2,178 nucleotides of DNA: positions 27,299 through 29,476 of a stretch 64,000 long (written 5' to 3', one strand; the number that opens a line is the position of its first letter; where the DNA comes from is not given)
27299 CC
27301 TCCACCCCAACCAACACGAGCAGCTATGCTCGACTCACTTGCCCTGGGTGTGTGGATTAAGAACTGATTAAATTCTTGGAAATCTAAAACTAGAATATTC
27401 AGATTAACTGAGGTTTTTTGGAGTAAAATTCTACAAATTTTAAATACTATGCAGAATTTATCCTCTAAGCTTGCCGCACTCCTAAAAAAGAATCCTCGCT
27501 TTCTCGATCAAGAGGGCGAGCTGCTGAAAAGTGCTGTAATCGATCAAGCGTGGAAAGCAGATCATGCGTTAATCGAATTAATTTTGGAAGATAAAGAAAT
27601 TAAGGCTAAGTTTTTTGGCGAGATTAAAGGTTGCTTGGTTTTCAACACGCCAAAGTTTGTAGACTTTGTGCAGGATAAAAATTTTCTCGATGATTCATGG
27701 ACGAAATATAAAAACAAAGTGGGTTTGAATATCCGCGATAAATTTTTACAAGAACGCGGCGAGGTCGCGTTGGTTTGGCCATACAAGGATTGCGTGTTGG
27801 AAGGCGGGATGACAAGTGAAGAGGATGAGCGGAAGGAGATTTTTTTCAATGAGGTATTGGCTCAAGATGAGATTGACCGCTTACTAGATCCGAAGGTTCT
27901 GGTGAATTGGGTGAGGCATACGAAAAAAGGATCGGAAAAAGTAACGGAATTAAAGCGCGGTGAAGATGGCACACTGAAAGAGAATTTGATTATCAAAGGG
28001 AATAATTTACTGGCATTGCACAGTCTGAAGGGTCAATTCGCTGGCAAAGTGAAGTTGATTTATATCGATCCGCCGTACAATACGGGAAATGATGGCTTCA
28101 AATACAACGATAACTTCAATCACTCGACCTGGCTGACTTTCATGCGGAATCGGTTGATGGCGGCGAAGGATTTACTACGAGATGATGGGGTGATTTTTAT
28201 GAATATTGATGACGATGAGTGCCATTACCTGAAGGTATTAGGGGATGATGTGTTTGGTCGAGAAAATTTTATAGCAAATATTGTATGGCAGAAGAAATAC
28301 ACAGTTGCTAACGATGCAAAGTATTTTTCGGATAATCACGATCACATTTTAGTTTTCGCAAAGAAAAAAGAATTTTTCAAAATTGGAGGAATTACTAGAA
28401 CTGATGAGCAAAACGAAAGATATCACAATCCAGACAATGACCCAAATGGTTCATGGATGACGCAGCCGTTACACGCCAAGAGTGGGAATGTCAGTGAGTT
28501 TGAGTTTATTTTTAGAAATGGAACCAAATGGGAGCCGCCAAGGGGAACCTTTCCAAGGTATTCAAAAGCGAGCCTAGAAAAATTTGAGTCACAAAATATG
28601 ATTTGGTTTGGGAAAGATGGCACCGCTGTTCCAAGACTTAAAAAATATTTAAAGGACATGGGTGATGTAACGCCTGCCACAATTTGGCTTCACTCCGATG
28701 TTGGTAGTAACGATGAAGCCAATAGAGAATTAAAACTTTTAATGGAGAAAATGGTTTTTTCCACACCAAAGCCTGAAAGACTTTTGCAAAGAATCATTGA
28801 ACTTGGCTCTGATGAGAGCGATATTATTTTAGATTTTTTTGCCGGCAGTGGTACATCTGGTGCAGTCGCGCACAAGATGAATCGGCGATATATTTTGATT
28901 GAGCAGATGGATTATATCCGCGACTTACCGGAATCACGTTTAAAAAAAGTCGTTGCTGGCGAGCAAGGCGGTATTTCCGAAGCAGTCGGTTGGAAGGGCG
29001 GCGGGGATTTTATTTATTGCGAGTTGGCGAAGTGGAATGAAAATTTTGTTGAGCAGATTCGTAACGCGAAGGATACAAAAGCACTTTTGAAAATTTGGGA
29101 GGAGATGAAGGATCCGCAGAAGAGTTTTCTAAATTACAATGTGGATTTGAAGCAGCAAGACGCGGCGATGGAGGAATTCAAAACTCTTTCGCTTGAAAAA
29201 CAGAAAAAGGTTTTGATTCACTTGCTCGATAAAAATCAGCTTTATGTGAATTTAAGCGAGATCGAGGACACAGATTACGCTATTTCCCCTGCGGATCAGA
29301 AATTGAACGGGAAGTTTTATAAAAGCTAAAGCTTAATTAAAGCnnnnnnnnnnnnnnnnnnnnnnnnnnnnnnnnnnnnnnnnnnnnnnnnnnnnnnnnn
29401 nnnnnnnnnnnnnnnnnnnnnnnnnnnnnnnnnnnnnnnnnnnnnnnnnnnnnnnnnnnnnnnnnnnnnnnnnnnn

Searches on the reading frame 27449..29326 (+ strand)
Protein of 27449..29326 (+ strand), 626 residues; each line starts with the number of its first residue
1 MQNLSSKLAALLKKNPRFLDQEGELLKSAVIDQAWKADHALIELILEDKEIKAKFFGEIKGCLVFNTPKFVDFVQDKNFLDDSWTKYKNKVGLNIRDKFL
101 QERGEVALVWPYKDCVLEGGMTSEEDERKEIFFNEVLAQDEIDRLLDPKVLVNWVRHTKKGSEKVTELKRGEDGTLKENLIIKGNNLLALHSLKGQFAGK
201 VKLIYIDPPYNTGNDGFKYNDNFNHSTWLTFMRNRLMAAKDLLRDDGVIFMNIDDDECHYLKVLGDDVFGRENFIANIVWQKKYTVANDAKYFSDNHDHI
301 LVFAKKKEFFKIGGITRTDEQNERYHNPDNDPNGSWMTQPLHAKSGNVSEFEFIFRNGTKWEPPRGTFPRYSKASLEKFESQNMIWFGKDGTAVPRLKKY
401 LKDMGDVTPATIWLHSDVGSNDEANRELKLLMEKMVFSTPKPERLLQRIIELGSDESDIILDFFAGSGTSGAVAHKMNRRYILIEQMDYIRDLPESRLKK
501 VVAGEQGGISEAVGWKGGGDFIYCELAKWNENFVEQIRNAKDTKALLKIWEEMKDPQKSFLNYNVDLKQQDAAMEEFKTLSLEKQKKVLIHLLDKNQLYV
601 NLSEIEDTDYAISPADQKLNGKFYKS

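Call 3: search_protein_families(library=pfam, proteins=[window:27449-29326:+], max_evalue=1)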
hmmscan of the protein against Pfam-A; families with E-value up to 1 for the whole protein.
window:27449-29326:+ (626 aa): 3 families
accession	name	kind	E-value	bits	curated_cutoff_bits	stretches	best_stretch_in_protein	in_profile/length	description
PF01555.25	N6_N4_Mtase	-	8.6e-49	166.9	26.7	1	201-490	1-215/221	DNA methylase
PF12564.13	TypeIII_RM_meth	-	3.5e-20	72.5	25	1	38-93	1-56/56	Type III restriction/modification enzyme methylation subunit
PF03602.21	Cons_hypoth95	-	0.003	17.7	24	1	184-222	98-135/182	Conserved hypothetical protein 95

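Call 4: search_protein_families(library=padloc, proteins=[window:27449-29326:+], max_evalue=1)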
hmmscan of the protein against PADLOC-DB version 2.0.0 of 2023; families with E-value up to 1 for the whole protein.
window:27449-29326:+ (626 aa): 53 families (the best 25 are shown)
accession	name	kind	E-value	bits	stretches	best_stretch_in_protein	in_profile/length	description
PDLC03635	MTase_III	-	3.9e-186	618.8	3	127-324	167-368/708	Type III methyltransferase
PDLC03636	MTase_III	-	7.7e-111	369.6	1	146-527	20-435/575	Type III methyltransferase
PDLC03644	MTase_III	-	9e-107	356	1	164-546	26-441/542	Type III methyltransferase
PDLC03634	MTase_III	-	4.9e-86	288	2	225-485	170-443/621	Type III methyltransferase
PDLC03641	MTase_III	-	9.5e-74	247.1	2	224-480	180-440/657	Type III methyltransferase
PDLC03637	MTase_III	-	1.9e-72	242.6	1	178-474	121-435/513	Type III methyltransferase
PDLC03638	MTase_III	-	1.3e-70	236.7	1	162-545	366-730/816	Type III methyltransferase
PDLC03640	MTase_III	-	6e-59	198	3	359-508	293-453/654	Type III methyltransferase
PDLC03354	MTase_II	-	3.2e-48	162.8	1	173-488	50-372/425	Type II methyltransferase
PDLC03642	MTase_III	-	2.2e-46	156.6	1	178-479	82-384/528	Type III methyltransferase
PDLC03639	MTase_III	-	1.3e-40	137.4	2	174-339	83-250/639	Type III methyltransferase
PDLC03300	MTase_II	-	4.7e-40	135.5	3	218-308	78-165/302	Type II methyltransferase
PDLC03646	MTase_III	-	2.4e-32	109.7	2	179-304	472-595/1057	Type III methyltransferase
PDLC03643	MTase_III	-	1.4e-31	108.2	1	232-485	1-265/465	Type III methyltransferase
PDLC03339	MTase_II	-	1.8e-29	100.7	2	179-309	4-140/399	Type II methyltransferase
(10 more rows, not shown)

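Call 5: search_protein_families(library=ncbifam, proteins=[window:27449-29326:+], max_evalue=1)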
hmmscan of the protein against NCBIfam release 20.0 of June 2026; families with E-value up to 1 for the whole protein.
window:27449-29326:+ (626 aa): 4 families
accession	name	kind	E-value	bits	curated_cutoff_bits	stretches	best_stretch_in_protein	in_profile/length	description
NF008572.0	PRK11524.1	equivalog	4.7e-23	81.7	292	2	436-491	194-250/294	adenine-specific DNA-methyltransferase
NF050803.1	DnaMtaseCcrMCaul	equivalog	7.4e-19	67.9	830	2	428-504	177-253/350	adenine-specific DNA-methyltransferase CcrM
NF010253.0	PRK13699.1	subfamily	1.1e-07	31.8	244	1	438-504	145-211/226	DNA methyltransferase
TIGR00095.1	TIGR00095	equivalog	0.02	14.5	117.5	1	183-214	109-138/194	16S rRNA (guanine(966)-N(2))-methyltransferase RsmD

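Call 91: find_encoding_contigs(protein=window:27449-29326:+, flank=6000, max_places=6)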
Protein window:27449-29326:+ (626 aa): 7 contigs read that carry it; 5 places shown.
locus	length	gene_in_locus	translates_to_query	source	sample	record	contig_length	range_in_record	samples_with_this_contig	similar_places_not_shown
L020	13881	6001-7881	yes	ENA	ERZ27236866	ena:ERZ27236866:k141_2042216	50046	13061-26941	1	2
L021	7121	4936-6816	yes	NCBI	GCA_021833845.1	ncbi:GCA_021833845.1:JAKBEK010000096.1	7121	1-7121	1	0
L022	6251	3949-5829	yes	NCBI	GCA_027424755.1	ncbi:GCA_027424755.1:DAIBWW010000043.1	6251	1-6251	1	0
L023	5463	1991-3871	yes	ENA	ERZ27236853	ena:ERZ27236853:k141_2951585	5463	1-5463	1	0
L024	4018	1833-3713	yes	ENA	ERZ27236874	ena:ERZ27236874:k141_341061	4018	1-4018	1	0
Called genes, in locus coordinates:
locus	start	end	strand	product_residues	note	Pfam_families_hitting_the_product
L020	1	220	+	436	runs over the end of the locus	PF18073:Zn_ribbon_LapB, PF13481:AAA_25, PF03796:DnaB_C, PF06745:ATPase (faint), PF13541:ChlI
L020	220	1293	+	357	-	PF13167:GTP-bdg_N, PF16360:GTP-bdg_M, PF01926:MMR_HSR1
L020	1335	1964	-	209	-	PF05057:DUF676 (faint), PF07819:PGAP1 (weak)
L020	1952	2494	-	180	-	PF00578:AhpC-TSA, PF08534:Redoxin, PF13905:Thioredoxin_8 (weak)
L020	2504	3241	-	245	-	PF02592:Vut_1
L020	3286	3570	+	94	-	PF02325:CCB3_YggT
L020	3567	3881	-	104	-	-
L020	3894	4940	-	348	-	PF04551:GcpE, PF26540:GcpE_C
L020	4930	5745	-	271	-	PF00849:PseudoU_synth_2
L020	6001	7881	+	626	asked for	PF12564:TypeIII_RM_meth, PF01555:N6_N4_Mtase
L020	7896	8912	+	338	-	-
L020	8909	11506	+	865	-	PF00270:DEAD (weak), PF04851:ResIII, PF18766:SWI2_SNF2 (weak), PF27159:HI_1054_N, PF27365:HI_1054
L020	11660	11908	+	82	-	PF18893:DUF5652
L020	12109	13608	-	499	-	PF07690:MFS_1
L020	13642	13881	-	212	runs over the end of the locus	PF25990:Beta-barrel_YknX (weak)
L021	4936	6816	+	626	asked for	PF12564:TypeIII_RM_meth, PF01555:N6_N4_Mtase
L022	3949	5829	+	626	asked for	PF12564:TypeIII_RM_meth, PF01555:N6_N4_Mtase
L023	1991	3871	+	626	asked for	PF12564:TypeIII_RM_meth, PF01555:N6_N4_Mtase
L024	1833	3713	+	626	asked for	PF12564:TypeIII_RM_meth, PF01555:N6_N4_Mtase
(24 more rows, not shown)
